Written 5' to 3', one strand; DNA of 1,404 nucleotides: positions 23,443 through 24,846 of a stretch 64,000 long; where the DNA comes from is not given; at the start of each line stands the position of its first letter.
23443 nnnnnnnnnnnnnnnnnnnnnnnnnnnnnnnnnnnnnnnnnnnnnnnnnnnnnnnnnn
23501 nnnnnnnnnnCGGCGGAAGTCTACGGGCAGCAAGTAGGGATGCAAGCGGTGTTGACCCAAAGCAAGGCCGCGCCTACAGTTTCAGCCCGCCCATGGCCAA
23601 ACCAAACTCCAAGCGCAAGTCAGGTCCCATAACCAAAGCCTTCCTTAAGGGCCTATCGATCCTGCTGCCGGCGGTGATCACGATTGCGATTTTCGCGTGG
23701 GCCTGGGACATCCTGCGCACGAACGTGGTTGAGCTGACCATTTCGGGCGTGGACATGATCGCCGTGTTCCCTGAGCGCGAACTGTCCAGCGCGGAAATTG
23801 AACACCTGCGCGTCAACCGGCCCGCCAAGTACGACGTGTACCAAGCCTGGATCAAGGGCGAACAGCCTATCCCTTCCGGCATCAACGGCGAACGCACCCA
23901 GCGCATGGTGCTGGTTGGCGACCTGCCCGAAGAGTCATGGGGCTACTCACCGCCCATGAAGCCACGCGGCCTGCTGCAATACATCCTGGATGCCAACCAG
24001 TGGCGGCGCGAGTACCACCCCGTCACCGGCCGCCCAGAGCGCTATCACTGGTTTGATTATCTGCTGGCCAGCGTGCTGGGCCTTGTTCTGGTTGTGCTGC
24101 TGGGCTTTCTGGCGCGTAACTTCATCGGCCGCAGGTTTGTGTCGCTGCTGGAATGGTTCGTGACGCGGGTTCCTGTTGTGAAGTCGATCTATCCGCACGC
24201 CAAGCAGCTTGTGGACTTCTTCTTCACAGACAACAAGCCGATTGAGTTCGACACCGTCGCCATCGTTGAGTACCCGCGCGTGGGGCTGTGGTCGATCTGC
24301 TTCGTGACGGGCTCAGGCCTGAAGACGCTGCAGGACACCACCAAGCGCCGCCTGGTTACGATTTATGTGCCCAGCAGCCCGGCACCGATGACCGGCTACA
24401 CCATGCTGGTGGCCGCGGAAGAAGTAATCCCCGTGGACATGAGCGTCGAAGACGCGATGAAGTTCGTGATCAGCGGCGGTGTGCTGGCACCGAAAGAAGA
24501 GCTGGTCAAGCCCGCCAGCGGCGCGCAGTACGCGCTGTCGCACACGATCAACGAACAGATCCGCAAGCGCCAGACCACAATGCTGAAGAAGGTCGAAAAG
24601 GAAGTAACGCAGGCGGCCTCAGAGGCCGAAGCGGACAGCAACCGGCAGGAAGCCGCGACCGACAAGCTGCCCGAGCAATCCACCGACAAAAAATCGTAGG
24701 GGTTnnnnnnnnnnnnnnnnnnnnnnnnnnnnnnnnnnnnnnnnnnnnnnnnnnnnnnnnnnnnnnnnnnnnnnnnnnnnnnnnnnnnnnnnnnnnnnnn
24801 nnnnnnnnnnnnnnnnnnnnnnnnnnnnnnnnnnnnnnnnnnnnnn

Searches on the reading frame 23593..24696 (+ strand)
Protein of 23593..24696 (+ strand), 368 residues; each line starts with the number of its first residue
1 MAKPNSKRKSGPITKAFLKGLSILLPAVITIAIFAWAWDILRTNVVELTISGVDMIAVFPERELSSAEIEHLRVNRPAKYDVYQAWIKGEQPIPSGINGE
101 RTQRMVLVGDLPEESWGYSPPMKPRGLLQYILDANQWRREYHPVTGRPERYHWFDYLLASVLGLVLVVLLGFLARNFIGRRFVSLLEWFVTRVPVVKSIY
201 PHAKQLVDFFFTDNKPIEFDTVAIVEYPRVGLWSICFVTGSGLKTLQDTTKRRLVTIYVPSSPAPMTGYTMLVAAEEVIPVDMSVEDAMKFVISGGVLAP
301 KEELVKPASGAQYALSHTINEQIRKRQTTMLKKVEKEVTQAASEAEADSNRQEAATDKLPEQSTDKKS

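Call 48: search_protein_families(library=pfam, proteins=[window:23593-24696:+], max_evalue=0.001)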
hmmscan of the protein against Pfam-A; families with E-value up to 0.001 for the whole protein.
window:23593-24696:+ (368 aa): 1 family
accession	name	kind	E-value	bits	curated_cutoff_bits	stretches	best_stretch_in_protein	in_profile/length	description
PF04367.18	DUF502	-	5.4e-31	107.1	23.8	1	161-267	1-107/107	Protein of unknown function (DUF502)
